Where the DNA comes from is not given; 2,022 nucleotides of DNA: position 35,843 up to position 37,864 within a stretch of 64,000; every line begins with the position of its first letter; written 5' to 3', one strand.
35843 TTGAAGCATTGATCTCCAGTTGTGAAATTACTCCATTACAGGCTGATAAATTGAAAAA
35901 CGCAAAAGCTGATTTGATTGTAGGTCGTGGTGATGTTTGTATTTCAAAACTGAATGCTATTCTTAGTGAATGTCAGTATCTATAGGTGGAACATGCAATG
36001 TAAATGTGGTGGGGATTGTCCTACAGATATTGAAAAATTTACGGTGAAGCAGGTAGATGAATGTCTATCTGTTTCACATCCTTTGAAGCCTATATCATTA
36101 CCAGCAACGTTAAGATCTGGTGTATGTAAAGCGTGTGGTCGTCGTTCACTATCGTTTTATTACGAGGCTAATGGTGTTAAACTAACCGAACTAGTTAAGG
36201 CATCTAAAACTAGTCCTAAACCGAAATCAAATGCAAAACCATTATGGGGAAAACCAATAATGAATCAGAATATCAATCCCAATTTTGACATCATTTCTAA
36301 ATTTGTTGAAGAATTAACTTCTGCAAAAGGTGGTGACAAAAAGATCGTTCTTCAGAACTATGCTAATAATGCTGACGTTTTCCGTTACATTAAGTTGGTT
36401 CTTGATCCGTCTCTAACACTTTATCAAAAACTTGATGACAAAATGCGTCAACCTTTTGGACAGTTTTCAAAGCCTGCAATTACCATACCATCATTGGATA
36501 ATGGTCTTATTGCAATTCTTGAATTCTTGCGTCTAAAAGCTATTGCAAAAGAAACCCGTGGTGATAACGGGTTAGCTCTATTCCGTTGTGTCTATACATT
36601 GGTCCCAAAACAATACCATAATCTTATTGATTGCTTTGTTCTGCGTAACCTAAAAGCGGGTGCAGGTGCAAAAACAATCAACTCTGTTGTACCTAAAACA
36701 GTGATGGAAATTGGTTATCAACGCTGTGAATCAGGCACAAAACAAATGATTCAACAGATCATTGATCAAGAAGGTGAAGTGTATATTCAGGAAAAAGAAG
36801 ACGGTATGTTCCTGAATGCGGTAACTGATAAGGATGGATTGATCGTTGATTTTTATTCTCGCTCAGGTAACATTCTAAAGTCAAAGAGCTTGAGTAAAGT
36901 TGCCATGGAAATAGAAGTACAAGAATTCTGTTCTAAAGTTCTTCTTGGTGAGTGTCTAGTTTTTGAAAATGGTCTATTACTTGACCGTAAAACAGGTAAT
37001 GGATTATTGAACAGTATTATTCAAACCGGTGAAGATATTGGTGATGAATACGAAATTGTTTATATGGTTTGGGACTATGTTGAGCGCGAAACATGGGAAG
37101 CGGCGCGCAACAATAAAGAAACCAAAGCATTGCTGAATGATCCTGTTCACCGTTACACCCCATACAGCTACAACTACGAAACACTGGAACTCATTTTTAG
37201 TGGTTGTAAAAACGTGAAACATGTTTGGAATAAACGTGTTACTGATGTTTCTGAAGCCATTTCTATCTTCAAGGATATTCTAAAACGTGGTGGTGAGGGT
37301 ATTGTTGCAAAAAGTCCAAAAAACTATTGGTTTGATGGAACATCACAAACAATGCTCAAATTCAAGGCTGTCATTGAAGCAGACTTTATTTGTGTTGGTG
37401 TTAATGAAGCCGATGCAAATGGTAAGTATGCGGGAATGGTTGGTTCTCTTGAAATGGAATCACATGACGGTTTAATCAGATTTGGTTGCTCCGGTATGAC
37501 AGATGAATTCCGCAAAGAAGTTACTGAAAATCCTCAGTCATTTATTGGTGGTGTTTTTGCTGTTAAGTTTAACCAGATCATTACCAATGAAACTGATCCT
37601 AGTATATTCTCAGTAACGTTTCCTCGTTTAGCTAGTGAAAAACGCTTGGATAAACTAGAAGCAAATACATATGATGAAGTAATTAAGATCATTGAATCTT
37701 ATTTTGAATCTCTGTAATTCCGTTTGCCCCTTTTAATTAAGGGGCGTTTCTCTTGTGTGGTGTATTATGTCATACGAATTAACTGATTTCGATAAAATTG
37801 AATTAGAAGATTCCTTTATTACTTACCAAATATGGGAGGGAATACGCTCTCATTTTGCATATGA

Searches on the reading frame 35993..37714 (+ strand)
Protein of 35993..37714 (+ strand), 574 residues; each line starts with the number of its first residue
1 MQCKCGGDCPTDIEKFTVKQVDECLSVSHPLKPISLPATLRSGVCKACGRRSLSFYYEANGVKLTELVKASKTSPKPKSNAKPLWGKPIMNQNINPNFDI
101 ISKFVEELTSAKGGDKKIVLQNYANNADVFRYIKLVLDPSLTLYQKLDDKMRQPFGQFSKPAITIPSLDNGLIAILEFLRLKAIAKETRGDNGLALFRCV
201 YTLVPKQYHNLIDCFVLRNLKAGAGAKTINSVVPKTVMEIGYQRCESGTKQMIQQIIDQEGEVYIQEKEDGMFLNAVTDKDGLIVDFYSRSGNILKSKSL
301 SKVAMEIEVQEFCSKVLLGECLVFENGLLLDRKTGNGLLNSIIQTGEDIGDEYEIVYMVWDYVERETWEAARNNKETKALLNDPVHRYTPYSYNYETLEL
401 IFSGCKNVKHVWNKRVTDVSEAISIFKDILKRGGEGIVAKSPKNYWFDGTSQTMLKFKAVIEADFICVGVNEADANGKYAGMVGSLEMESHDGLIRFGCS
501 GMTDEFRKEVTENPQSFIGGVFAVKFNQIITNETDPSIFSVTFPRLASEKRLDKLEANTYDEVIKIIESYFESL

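Call 65: search_protein_families(library=pfam, proteins=[window:35993-37714:+], max_evalue=0.01)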
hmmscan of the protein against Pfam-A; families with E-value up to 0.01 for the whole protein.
window:35993-37714:+ (574 aa): 2 families
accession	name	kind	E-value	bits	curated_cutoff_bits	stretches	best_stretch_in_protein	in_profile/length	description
PF01068.26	DNA_ligase_A_M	-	5.8e-09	36.4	26.2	1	252-458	9-204/204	ATP dependent DNA ligase domain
PF14743.12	DNA_ligase_OB_2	-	0.00031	21.1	28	1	476-534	3-56/66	DNA ligase OB-like domain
